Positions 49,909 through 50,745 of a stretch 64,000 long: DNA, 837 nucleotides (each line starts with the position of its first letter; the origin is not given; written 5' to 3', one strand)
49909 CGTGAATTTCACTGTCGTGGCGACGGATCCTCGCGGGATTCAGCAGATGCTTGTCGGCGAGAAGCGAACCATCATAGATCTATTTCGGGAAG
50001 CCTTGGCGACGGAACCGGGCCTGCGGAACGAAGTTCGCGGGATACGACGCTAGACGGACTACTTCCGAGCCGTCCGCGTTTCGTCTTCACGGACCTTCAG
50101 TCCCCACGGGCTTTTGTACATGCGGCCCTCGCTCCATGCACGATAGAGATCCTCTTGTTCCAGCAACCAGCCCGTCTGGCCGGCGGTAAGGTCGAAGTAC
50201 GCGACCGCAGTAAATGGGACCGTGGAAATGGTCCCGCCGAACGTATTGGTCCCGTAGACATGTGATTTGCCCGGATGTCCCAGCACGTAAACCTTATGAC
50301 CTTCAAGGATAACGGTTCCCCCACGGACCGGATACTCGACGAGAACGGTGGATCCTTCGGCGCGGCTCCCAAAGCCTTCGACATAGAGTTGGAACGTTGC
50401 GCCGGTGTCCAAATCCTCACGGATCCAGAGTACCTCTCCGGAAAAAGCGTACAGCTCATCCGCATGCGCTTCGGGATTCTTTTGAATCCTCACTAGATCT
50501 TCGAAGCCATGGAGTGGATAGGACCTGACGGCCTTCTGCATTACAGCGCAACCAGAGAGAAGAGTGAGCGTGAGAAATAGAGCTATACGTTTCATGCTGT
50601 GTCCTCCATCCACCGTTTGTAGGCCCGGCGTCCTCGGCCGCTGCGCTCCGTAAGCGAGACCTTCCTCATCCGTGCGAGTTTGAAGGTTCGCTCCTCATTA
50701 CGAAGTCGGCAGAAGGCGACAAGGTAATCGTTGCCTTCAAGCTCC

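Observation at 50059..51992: Opposite-strand four-gene operon (XRE regulator / membrane DEDDh exonuclease / membrane WYL protein / lipoprotein) inserted between tape-measure and M tail genes: candidate novel prophage defence or exclusion system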

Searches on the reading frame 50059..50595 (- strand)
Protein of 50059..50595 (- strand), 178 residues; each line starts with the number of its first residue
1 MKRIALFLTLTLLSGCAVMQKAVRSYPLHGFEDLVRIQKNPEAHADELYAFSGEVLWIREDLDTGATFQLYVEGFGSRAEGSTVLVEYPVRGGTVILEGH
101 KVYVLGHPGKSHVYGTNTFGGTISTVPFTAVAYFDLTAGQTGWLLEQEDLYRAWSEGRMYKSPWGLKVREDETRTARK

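Call 3: search_protein_families(library=pfam, proteins=[window:50059-50595:-], max_evalue=0.1)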
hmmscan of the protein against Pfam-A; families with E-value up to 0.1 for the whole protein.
window:50059-50595:- (178 aa): 0 families

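Call 4: search_protein_families(library=padloc, proteins=[window:50059-50595:-], max_evalue=0.1)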
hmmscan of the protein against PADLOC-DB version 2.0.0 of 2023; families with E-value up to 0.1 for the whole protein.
window:50059-50595:- (178 aa): 0 families

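Call 8: search_protein_families(library=ncbifam, proteins=[window:50059-50595:-], max_evalue=0.1)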
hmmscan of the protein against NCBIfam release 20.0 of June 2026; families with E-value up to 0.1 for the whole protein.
window:50059-50595:- (178 aa): 0 families

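Call 9: search_protein_families(library=phrogs, proteins=[window:50059-50595:-], max_evalue=0.01)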
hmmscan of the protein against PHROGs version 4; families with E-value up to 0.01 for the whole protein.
window:50059-50595:- (178 aa): 0 families

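Call 24: find_homologous_proteins(query=window:50059-50595:-)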
Query window:50059-50595:- (178 aa): 1 proteins with E <= 0.001 among 67 candidates.
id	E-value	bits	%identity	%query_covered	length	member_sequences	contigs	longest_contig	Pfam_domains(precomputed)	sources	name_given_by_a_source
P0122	5.3e-116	403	100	100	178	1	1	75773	-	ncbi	-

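Call 44: search_protein_families(library=pfam, proteins=[window:50059-50595:-], max_evalue=10)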
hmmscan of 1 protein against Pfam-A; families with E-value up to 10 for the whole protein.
window:50059-50595:- (178 aa): 0 families

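Call 45: search_solved_structures(query=window:50059-50595:-, max_evalue=10)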
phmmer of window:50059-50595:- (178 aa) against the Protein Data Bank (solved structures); distinct sequences matched with E-value up to 10: 0.

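Call 54: predict_structure(protein=window:50059-50595:-)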
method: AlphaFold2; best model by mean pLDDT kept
length: 178 residues; sequences in the alignment: 1
mean_pLDDT: 43.8   pTM: 0.37
mean pLDDT of the five models: 43.8, 33.2, 31.2, 30.3, 28.9
residues with pLDDT >= 90: 0; 70-90: 0; 50-70: 54; < 50: 124
segments of 3 or more residues with pLDDT < 50: 17-69, 71-92, 107-130, 157-178
pLDDT, mean of each block of 10 residues (from residue 1): 59 48 29 34 34 37 43 37 43 52 53 45 43 54 52 50 41 30
secondary structure, 60 per line:
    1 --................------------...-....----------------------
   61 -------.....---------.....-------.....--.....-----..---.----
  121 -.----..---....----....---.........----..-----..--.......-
elements in order: H3-18 E35-38 E68-72 E82-86 E94-98 E101-105 E132-135 E140-143 H147-155 H171-177
